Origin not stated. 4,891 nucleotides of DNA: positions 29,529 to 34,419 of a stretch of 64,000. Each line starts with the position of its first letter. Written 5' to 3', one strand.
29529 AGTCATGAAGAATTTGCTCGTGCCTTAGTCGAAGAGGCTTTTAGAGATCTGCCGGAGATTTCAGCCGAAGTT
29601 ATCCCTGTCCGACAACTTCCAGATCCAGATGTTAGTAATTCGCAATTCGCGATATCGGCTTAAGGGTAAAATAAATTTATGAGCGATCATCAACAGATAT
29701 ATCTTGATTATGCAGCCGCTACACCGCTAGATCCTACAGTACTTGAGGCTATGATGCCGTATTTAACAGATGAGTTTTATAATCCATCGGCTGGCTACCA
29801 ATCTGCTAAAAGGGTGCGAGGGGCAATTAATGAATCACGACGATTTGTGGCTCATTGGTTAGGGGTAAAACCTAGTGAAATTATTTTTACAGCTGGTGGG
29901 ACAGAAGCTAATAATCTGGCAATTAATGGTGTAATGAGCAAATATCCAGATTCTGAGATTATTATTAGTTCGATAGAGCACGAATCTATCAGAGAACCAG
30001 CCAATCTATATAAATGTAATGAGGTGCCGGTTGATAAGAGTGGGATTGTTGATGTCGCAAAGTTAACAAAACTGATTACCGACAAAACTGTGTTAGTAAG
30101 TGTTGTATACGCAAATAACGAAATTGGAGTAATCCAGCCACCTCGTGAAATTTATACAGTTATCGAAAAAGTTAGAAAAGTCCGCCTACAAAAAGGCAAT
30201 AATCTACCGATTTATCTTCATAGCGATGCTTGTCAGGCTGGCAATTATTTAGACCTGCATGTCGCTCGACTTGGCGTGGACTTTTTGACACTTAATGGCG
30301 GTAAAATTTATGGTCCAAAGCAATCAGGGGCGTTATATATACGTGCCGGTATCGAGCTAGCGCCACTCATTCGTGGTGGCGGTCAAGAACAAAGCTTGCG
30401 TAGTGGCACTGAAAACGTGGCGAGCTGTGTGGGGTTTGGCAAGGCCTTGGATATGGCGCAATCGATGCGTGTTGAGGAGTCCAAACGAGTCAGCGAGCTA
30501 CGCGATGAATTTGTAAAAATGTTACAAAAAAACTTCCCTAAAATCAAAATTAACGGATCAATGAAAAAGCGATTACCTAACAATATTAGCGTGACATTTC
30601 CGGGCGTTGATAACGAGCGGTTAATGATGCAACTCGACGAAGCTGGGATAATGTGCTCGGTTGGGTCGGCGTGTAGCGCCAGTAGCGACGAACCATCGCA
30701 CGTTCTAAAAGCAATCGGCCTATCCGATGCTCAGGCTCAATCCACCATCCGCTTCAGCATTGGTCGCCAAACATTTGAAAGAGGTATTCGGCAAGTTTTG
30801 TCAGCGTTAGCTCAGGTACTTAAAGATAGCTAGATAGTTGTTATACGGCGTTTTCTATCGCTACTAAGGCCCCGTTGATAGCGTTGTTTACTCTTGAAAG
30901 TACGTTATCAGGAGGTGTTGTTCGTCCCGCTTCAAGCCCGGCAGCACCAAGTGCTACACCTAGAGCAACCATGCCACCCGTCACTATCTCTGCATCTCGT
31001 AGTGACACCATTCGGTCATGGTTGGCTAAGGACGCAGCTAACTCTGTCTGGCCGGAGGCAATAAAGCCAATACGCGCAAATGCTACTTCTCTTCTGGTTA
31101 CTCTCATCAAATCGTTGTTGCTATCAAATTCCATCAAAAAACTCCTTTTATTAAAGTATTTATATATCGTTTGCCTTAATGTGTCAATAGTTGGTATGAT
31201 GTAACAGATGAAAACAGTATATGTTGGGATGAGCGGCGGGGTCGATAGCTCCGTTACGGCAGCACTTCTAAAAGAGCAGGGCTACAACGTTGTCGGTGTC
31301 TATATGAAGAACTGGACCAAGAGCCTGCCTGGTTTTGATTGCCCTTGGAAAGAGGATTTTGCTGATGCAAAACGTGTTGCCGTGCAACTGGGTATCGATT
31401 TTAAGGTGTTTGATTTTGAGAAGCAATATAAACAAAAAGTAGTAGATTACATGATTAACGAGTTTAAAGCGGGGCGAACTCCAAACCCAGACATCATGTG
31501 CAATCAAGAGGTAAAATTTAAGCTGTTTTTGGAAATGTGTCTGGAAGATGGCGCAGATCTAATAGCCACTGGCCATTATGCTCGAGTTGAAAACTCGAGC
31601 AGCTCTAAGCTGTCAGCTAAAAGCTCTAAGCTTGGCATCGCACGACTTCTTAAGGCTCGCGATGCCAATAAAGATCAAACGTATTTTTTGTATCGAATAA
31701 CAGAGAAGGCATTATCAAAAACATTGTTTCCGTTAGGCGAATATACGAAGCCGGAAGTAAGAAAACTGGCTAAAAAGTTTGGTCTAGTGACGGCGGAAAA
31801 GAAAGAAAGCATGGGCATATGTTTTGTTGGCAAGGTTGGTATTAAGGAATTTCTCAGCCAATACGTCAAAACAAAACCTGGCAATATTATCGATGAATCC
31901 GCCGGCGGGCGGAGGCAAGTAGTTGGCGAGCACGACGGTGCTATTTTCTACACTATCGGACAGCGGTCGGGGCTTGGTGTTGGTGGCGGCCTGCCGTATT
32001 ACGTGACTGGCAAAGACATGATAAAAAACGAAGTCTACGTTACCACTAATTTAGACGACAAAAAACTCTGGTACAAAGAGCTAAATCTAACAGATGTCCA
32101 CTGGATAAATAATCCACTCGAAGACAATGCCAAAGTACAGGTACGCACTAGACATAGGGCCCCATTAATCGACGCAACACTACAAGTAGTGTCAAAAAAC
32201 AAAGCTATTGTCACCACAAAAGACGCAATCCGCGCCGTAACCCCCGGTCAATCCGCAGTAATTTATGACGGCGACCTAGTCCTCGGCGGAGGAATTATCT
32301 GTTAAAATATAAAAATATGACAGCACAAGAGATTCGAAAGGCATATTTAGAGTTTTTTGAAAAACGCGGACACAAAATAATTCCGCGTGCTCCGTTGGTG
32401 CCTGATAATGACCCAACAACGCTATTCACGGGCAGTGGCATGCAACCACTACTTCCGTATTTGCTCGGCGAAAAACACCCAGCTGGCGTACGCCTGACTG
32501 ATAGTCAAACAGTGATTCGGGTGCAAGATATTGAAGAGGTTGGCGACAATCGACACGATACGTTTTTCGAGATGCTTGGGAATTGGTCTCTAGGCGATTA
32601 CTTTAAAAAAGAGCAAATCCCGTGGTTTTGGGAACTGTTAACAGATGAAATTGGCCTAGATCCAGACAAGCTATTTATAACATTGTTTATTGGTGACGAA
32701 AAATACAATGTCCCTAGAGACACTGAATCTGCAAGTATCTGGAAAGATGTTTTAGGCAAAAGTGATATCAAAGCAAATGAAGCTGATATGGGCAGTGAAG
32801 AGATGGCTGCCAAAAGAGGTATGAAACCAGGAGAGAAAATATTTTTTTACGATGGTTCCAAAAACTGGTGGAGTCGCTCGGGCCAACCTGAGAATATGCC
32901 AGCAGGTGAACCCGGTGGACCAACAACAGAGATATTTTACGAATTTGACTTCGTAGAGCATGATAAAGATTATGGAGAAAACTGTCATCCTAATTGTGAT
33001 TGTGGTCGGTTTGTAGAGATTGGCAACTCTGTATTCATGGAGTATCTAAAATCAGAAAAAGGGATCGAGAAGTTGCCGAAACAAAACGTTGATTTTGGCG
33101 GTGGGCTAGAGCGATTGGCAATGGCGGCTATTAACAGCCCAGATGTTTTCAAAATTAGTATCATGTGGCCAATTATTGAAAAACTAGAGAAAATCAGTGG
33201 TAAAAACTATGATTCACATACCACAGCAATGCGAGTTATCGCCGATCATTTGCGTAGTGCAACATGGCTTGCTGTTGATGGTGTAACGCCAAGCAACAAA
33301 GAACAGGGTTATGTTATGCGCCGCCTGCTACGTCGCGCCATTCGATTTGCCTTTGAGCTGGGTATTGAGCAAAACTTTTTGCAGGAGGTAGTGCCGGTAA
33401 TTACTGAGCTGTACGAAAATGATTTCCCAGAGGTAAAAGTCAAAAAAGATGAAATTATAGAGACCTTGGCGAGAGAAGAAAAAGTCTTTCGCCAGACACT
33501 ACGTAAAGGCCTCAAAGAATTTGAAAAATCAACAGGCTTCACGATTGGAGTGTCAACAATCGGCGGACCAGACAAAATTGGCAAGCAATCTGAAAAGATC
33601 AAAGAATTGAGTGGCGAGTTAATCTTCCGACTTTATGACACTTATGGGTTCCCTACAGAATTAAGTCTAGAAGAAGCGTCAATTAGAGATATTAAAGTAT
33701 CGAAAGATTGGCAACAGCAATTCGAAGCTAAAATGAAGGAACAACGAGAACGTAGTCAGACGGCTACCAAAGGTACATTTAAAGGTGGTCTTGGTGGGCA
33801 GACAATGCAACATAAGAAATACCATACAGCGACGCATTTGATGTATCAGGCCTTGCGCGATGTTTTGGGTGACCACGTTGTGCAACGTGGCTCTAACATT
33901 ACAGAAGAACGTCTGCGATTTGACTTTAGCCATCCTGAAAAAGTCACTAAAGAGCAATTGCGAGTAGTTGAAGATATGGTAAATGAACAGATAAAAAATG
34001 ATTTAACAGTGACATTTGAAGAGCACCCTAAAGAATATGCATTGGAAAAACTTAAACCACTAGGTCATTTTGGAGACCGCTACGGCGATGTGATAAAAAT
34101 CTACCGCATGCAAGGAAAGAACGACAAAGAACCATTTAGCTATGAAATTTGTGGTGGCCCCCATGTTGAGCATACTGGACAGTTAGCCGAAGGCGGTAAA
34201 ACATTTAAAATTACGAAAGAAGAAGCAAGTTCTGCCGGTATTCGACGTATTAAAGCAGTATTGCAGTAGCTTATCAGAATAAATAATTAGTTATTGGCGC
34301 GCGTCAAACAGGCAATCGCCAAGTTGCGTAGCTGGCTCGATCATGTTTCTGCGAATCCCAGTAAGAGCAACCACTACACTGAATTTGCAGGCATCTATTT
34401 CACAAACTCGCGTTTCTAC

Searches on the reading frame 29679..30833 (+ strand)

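Call 17: search_protein_families(library=pfam, proteins=[window:29679-30833:+], max_evalue=0.001)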
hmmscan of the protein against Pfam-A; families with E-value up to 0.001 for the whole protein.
window:29679-30833:+ (384 aa): 2 families
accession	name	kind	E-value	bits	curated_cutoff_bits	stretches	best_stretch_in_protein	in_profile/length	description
PF00266.25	Aminotran_5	-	1.8e-62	211.9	21.5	1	7-371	1-369/371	Aminotransferase class-V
PF00155.27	Aminotran_1_2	-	7.2e-09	35.7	19.7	1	52-167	46-177/361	Aminotransferase class I and II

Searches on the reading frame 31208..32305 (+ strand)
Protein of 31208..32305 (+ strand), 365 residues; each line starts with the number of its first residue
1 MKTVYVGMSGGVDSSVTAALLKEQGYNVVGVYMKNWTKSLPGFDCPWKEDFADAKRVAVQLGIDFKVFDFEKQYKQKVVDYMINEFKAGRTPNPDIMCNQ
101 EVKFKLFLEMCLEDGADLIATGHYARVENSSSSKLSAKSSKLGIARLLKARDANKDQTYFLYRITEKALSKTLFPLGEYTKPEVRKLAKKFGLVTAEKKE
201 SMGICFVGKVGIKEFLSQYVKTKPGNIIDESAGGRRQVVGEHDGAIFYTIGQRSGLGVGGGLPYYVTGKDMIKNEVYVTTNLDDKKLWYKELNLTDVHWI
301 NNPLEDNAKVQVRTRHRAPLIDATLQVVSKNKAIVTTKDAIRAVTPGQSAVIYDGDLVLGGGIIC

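Call 17: search_protein_families(library=pfam, proteins=[window:31208-32305:+], max_evalue=0.001)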
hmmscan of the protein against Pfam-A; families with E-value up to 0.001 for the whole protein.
window:31208-32305:+ (365 aa): 6 families
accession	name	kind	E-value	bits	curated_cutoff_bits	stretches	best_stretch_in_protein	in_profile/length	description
PF03054.22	tRNA_Me_trans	-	7.8e-80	267.7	20.6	1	3-209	2-202/202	tRNA methyl transferase HUP domain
PF20259.3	tRNA_Me_trans_M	-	4.3e-20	71.5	27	1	213-279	1-65/66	tRNA methyl transferase PRC-barrel domain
PF20258.4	tRNA_Me_trans_C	-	3.5e-19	69.3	20.6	1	290-364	2-77/77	Aminomethyltransferase beta-barrel domain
PF02540.23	NAD_synthase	-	1.8e-07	31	21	1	2-76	19-87/242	NAD synthase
PF24167.1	DUF7411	-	0.00021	21.4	28.7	1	4-84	3-72/194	Family of unknown function (DUF7411)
PF00733.27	Asn_synthase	-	0.0005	20.3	21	1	8-135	24-147/354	Asparagine synthase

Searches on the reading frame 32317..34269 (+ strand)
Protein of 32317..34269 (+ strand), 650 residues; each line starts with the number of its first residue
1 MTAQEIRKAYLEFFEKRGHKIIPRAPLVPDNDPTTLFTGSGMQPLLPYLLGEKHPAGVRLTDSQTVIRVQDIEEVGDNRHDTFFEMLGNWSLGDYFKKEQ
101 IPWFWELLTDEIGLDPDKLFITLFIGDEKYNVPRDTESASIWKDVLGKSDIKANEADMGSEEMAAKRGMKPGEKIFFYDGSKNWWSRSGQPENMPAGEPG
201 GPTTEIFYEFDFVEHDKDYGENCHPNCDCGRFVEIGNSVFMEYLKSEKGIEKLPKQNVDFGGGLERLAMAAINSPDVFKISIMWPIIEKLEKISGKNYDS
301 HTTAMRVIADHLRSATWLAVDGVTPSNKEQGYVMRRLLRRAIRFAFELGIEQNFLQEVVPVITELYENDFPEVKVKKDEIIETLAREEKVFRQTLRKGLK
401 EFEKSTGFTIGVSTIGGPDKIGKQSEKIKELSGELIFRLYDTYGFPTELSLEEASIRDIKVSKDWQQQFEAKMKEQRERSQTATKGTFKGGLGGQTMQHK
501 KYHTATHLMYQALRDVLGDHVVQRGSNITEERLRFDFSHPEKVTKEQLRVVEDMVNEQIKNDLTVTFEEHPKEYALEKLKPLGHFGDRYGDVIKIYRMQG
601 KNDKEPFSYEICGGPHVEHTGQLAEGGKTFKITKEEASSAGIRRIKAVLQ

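Call 17: search_protein_families(library=pfam, proteins=[window:32317-34269:+], max_evalue=0.001)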
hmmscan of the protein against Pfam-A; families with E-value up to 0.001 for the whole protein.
window:32317-34269:+ (650 aa): 2 families
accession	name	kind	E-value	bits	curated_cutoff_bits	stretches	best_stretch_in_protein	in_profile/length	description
PF01411.24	tRNA-synt_2c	-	9.5e-117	391.2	30.3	1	5-512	1-459/552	tRNA synthetases class II (A)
PF07973.19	tRNA_SAD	-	3.6e-12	46.5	24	1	594-645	2-43/44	Threonyl and Alanyl tRNA synthetase second additional domain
